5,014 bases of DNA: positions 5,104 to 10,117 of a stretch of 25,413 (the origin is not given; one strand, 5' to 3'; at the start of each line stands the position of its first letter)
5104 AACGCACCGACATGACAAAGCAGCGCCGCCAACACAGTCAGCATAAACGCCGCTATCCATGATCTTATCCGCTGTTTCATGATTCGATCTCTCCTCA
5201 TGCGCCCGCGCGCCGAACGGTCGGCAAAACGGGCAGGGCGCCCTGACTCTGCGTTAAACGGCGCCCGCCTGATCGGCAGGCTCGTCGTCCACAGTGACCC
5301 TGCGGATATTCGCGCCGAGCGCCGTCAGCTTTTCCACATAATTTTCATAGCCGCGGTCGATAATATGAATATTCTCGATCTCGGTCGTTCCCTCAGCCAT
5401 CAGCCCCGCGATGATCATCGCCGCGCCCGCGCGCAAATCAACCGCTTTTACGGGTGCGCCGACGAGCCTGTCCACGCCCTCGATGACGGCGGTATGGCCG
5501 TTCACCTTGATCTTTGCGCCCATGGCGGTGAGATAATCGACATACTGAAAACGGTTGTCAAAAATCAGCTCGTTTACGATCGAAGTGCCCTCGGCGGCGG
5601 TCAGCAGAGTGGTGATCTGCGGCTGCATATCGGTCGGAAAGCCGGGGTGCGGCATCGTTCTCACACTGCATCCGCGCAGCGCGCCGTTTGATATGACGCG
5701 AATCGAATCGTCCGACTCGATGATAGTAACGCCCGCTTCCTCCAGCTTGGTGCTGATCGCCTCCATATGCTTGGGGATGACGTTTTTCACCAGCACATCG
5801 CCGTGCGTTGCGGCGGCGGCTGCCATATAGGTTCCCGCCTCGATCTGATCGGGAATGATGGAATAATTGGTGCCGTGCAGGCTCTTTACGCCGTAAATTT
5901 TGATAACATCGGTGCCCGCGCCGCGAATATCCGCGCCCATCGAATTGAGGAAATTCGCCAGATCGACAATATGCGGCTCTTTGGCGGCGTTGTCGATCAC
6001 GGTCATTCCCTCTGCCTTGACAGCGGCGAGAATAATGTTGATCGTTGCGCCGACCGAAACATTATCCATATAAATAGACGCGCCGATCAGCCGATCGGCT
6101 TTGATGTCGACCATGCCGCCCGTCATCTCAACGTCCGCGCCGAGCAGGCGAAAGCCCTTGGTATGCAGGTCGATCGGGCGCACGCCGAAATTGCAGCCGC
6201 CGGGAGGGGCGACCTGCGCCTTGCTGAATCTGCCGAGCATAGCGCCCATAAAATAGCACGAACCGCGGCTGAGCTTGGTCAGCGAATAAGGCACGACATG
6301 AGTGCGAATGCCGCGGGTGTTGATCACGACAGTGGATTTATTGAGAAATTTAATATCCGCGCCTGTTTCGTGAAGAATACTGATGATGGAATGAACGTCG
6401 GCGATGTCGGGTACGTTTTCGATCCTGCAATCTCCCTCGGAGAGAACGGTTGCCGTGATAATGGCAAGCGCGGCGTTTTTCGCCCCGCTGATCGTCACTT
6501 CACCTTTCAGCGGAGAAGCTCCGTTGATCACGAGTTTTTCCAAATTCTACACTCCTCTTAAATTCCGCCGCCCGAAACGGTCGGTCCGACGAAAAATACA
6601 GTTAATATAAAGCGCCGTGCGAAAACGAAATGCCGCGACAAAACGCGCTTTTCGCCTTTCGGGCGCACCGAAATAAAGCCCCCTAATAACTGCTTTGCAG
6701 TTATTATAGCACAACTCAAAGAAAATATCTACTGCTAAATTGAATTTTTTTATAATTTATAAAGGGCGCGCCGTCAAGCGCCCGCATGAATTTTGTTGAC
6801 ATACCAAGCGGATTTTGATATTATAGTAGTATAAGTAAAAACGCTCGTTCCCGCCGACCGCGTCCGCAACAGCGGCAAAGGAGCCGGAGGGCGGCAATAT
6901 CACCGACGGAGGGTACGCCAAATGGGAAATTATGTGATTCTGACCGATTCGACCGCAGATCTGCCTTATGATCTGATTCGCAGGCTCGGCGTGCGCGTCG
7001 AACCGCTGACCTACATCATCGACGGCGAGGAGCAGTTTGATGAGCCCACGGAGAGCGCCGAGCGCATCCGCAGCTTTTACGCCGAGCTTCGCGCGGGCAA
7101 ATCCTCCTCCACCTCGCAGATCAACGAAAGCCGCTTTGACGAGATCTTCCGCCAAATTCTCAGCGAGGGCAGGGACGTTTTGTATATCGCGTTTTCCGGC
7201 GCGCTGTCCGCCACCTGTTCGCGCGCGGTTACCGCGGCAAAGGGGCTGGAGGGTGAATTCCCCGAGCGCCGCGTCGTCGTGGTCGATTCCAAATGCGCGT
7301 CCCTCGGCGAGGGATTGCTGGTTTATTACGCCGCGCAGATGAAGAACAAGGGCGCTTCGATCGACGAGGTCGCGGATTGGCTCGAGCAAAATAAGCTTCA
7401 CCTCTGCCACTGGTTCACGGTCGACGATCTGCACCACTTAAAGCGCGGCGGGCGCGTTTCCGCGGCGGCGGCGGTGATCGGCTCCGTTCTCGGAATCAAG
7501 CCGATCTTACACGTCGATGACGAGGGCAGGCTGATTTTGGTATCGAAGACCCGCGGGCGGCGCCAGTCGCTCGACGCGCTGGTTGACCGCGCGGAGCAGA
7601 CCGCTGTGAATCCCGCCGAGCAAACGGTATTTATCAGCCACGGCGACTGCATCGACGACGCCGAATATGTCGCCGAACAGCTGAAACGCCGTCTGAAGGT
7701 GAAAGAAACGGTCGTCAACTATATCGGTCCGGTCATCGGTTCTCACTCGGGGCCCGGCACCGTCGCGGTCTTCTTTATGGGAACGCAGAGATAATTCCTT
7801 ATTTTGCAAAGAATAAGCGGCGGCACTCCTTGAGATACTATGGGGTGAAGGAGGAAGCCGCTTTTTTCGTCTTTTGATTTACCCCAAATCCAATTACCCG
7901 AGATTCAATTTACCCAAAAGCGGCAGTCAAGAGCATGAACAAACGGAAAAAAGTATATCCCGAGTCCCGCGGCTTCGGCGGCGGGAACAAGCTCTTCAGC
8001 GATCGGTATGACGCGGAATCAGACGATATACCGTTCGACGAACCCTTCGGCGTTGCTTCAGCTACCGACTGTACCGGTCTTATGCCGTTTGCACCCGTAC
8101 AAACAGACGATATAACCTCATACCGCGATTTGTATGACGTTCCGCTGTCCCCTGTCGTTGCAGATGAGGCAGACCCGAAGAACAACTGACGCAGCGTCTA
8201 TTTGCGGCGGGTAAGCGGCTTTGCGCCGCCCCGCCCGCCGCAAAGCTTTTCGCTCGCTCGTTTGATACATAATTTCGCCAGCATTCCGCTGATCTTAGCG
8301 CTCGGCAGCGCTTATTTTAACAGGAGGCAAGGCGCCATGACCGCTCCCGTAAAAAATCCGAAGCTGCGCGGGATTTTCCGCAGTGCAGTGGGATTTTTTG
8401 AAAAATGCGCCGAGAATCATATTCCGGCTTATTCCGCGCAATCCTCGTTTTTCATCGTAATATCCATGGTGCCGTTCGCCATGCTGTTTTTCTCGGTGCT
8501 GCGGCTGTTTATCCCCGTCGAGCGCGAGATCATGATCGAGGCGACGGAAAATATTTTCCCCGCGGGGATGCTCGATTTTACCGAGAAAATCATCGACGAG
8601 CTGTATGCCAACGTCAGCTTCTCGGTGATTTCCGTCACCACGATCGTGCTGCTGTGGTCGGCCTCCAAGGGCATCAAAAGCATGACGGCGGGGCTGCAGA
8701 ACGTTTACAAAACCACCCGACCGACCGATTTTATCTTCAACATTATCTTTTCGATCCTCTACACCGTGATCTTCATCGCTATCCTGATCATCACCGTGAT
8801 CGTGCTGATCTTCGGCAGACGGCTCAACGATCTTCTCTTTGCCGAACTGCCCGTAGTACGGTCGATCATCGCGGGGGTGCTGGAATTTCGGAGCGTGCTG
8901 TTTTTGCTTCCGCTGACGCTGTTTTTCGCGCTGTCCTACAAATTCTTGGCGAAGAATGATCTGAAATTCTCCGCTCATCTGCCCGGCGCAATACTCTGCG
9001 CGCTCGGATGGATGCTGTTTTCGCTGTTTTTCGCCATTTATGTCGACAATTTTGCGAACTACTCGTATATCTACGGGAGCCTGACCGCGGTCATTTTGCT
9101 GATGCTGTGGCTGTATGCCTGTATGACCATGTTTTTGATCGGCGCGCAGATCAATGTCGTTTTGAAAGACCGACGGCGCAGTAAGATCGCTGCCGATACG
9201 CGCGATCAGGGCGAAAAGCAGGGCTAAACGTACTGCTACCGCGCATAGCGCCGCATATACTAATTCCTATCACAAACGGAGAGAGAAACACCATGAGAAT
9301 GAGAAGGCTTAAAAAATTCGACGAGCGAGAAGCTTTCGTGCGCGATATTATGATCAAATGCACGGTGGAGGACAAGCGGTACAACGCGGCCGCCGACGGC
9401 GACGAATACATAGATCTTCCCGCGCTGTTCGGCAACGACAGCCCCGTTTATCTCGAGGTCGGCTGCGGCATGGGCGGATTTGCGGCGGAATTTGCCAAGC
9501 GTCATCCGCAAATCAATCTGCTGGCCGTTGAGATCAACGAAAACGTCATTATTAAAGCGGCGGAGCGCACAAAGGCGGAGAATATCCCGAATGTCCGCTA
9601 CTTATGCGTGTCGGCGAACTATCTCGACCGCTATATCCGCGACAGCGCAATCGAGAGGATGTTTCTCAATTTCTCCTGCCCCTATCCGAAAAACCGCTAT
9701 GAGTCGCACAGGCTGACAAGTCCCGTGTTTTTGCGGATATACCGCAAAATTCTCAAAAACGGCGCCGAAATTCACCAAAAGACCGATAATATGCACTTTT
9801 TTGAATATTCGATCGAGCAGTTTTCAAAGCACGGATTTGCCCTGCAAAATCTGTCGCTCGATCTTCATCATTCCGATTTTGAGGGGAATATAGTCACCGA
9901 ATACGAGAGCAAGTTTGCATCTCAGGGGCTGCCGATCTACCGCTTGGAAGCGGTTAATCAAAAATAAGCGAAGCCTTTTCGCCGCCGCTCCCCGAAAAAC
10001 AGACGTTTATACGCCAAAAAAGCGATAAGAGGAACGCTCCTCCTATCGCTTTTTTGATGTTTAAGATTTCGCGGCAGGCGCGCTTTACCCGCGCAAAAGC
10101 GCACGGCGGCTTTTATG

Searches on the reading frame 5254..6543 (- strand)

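Call 3: search_protein_families(library=pfam, proteins=[window:5254-6543:-], max_evalue=0.1)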
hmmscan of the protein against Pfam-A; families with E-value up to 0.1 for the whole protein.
window:5254-6543:- (429 aa): 1 family
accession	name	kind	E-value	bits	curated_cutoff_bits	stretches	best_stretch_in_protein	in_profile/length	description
PF00275.25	EPSP_synthase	-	4.6e-101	339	22.8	1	7-406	2-417/417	EPSP synthase (3-phosphoshikimate 1-carboxyvinyltransferase)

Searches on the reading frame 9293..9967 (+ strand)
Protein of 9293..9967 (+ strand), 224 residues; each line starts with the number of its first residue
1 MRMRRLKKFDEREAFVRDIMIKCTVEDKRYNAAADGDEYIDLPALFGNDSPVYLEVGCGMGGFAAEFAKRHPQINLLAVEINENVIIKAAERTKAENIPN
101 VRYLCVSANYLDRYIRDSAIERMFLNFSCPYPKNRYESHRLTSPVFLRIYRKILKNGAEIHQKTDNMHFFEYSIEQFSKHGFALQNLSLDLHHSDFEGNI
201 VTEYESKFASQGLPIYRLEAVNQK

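Call 86: search_protein_families(library=pfam, proteins=[window:9293-9967:+], max_evalue=0.00001)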
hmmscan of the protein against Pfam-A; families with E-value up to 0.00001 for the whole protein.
window:9293-9967:+ (224 aa): 4 families
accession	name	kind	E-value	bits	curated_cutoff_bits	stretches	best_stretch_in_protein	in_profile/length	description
PF02390.23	Methyltransf_4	-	1.7e-39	135.5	24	1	50-218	2-173/173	Putative methyltransferase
PF13649.12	Methyltransf_25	-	1.7e-08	35.5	27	1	54-112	2-59/97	Methyltransferase domain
PF08242.18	Methyltransf_12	-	3.4e-06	28.1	30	1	54-98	1-45/98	Methyltransferase domain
PF13847.12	Methyltransf_31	-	7.7e-06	26.1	27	0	52-104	6-59/145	Methyltransferase domain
